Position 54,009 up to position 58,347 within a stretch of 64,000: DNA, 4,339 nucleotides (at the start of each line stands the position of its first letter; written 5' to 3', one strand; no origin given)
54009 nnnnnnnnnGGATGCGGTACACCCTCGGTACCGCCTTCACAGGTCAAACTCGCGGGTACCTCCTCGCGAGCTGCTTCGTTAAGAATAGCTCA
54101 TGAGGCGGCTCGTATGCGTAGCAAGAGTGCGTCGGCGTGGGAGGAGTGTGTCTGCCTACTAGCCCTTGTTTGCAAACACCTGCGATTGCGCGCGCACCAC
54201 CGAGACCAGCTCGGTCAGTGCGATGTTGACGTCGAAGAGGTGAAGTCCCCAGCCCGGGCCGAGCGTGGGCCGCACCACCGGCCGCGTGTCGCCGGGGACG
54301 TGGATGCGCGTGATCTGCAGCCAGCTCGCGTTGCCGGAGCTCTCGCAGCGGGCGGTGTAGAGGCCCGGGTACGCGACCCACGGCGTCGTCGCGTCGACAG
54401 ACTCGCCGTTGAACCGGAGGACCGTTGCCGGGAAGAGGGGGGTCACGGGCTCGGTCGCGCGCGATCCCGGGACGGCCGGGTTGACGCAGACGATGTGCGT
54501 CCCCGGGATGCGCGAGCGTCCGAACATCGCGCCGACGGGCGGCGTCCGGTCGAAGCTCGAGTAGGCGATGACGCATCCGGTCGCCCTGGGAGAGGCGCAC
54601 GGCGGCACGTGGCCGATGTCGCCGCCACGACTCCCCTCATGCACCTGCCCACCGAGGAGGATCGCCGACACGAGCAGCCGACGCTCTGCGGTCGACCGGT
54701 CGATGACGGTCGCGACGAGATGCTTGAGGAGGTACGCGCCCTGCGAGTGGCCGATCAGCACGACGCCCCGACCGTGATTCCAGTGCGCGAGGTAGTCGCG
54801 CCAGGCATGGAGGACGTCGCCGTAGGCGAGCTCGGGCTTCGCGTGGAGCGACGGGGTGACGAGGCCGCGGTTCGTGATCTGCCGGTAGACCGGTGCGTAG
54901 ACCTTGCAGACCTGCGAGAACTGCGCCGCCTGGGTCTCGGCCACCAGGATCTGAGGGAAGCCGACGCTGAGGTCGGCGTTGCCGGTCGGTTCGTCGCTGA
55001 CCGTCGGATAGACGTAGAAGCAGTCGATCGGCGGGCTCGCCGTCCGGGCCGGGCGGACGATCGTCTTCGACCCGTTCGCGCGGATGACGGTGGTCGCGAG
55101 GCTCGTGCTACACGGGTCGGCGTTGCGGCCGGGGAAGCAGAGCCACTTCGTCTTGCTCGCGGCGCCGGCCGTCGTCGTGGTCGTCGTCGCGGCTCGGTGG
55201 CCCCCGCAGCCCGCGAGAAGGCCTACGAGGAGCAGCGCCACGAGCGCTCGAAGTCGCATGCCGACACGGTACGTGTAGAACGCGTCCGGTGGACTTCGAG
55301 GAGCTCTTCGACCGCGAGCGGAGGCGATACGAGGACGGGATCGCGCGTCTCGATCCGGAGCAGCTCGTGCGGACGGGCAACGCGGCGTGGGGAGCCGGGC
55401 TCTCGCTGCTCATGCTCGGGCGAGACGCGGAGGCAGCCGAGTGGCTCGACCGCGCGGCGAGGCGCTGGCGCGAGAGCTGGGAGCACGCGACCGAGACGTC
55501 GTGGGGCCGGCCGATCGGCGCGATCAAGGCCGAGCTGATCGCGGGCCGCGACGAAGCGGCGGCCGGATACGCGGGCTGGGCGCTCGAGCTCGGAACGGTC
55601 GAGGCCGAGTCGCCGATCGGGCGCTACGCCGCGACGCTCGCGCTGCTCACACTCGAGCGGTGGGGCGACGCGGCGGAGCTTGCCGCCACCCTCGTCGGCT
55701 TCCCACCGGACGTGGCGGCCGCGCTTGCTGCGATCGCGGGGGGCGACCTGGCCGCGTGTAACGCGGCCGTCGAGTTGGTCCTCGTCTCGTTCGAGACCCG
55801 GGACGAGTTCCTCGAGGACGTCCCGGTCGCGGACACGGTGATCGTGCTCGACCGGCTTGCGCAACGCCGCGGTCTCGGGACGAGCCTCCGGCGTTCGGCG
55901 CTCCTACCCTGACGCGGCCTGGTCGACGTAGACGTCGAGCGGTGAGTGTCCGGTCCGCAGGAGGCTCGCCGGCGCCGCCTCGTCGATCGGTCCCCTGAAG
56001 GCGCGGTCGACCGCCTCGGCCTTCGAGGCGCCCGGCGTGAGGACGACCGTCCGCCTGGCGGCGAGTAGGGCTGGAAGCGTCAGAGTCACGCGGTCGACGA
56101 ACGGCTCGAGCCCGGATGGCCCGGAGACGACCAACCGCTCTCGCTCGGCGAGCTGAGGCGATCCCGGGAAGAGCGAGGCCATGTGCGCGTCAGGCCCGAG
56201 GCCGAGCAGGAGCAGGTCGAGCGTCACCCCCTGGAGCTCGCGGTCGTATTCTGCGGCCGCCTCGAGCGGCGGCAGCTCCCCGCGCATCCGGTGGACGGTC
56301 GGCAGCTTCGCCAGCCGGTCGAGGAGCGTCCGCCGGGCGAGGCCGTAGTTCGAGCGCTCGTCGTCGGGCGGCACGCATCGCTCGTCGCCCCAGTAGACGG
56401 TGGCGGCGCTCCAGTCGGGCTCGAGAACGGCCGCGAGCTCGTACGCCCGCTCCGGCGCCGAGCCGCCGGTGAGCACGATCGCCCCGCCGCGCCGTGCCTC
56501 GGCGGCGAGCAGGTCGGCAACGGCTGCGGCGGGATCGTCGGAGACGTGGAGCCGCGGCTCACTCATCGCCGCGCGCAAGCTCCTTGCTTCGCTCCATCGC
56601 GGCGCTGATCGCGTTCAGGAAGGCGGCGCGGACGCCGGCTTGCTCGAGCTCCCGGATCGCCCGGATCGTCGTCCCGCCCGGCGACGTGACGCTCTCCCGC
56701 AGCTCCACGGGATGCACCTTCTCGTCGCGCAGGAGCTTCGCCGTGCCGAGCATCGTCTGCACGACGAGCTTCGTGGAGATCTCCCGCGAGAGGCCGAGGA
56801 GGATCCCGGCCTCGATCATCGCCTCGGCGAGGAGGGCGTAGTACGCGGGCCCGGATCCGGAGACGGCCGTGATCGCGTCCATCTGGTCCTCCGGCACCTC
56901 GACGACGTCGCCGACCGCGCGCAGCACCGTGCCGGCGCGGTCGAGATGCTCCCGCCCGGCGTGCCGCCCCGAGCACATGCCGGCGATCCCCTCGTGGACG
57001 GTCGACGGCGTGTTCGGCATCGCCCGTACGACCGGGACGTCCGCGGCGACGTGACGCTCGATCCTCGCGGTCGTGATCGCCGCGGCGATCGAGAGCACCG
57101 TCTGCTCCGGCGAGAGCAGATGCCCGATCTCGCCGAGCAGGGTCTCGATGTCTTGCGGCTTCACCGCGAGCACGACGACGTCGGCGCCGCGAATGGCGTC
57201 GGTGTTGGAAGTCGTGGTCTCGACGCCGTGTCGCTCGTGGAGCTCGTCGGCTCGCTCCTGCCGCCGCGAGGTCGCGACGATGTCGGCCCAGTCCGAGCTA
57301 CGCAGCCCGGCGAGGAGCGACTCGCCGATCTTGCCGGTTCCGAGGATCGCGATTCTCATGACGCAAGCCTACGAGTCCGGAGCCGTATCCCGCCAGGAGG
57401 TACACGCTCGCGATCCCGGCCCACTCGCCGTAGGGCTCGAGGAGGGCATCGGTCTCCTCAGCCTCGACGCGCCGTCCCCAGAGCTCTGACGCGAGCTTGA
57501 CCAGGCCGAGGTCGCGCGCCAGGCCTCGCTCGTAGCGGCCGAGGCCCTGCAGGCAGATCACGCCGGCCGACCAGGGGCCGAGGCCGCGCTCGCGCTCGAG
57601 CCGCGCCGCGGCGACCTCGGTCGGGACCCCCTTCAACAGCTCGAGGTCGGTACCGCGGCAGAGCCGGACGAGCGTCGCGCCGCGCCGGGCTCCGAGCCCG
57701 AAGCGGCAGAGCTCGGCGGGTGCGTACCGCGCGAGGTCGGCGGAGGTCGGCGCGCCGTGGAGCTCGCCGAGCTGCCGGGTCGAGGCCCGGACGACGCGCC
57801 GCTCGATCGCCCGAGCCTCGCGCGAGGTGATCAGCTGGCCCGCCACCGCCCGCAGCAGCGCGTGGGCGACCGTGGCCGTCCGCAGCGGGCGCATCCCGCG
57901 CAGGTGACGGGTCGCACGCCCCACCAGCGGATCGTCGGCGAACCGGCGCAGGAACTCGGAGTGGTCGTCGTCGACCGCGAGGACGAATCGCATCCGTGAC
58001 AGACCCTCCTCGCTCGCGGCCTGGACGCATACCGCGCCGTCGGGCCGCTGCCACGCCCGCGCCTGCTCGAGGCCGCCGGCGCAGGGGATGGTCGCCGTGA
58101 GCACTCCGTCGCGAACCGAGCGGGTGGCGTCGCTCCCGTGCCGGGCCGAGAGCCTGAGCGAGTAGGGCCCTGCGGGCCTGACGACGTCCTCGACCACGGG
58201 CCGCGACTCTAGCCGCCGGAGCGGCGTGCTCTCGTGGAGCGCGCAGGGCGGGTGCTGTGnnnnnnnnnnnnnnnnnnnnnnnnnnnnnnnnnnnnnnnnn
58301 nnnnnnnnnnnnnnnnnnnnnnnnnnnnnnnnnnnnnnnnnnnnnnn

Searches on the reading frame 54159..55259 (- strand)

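Call 3: search_protein_families(library=pfam, proteins=[window:54159-55259:-], max_evalue=0.01)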
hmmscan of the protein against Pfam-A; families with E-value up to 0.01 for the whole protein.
window:54159-55259:- (366 aa): 2 families
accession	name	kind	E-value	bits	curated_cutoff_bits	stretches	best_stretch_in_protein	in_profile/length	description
PF11288.14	DUF3089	-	7.1e-43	147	23.4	1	78-262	1-202/207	Protein of unknown function (DUF3089)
PF12697.13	Abhydrolase_6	-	0.00049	21.3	26.3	1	142-250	44-135/217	Alpha/beta hydrolase family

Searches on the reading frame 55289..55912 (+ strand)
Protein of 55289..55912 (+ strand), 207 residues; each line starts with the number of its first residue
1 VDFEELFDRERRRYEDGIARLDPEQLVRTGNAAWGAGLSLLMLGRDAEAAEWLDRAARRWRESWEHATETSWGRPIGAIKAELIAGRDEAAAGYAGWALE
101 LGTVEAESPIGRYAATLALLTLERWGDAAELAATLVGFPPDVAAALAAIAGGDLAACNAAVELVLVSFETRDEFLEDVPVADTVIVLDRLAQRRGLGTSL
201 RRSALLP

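Call 3: search_protein_families(library=pfam, proteins=[window:55289-55912:+], max_evalue=0.01)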
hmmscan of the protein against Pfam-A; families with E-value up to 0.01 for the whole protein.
window:55289-55912:+ (207 aa): 1 family
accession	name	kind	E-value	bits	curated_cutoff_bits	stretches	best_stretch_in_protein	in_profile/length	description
PF13432.12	TPR_16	-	0.0019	19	32.7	1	11-60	10-61/65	Tetratricopeptide repeat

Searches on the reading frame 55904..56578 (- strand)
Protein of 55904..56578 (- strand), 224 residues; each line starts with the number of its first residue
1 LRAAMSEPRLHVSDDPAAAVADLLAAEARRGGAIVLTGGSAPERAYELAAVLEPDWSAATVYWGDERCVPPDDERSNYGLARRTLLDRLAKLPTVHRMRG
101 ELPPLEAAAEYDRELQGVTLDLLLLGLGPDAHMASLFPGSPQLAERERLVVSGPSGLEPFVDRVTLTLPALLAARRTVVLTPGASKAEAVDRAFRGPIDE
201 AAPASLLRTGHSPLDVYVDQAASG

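Call 3: search_protein_families(library=pfam, proteins=[window:55904-56578:-], max_evalue=0.01)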
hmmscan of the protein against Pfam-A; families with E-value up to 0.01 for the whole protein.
window:55904-56578:- (224 aa): 1 family
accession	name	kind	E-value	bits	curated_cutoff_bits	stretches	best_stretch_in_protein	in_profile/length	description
PF01182.26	Glucosamine_iso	-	1.1e-53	182.8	27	1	25-211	19-220/225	Glucosamine-6-phosphate isomerases/6-phosphogluconolactonase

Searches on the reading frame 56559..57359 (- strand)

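Call 3: search_protein_families(library=pfam, proteins=[window:56559-57359:-], max_evalue=0.01)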
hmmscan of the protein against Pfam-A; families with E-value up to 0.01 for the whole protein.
window:56559-57359:- (266 aa): 15 families
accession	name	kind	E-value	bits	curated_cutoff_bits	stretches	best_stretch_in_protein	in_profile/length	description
PF14748.11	P5CR_dimer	-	8.9e-41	138.9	25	1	157-261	1-105/105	Pyrroline-5-carboxylate reductase dimerisation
PF03807.23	F420_oxidored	-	7.9e-22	78.1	21.6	1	2-93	1-93/94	NADP oxidoreductase coenzyme F420-dependent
PF03446.21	NAD_binding_2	-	1.1e-05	26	21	1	2-103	1-104/161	NAD binding domain of 6-phosphogluconate dehydrogenase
PF02558.23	ApbA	-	1.1e-05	25.5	22.2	1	3-96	1-104/150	Ketopantoate reductase PanE/ApbA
PF01488.26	Shikimate_DH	-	1.3e-05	25.7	24.3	1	2-70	14-87/138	Shikimate / quinate 5-dehydrogenase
PF13460.12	NAD_binding_10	-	8.1e-05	23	27.2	1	7-111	2-101/184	NAD(P)H-binding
PF02153.23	PDH_N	-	0.00032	20.7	26.5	1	28-94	15-81/154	Prephenate dehydrogenase, nucleotide-binding domain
PF01408.29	GFO_IDH_MocA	-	0.00044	21.4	24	1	1-69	1-73/120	Oxidoreductase family, NAD-binding Rossmann fold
PF02826.25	2-Hacid_dh_C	-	0.00071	19.4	25.1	1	2-67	38-100/178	D-isomer specific 2-hydroxyacid dehydrogenase, NAD binding domain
PF07991.19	KARI_N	-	0.001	19.1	20.6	1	2-102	6-106/165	Acetohydroxy acid isomeroreductase, NADPH-binding domain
PF01118.30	Semialdhyde_dh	-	0.0013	19.6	26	1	2-69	1-77/121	Semialdehyde dehydrogenase, NAD binding domain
PF01210.29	NAD_Gly3P_dh_N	-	0.0013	19.2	23.1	0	26-95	24-106/158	NAD-dependent glycerol-3-phosphate dehydrogenase N-terminus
PF02254.24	TrkA_N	-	0.0024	18.6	23.8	1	3-57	1-56/116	TrkA-N domain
PF01113.26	DapB_N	-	0.0038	17.7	25.6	1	1-63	1-72/124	Dihydrodipicolinate reductase, N-terminus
PF03435.24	Sacchrp_dh_NADP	-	0.0039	18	25.1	0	3-70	1-70/129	Saccharopine dehydrogenase NADP binding domain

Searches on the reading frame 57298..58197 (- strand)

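Call 3: search_protein_families(library=pfam, proteins=[window:57298-58197:-], max_evalue=0.01)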
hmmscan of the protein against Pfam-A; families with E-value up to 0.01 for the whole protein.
window:57298-58197:- (299 aa): 0 families

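Call 4: search_protein_families(library=ncbifam, proteins=[window:57298-58197:-], max_evalue=0.01)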
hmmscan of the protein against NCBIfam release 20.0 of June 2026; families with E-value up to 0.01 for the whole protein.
window:57298-58197:- (299 aa): 1 family
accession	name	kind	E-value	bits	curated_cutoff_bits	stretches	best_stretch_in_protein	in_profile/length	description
NF007641.0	PRK10308.1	equivalog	5.9e-06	26.1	229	1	101-219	104-228/285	DNA-3-methyladenine glycosylase 2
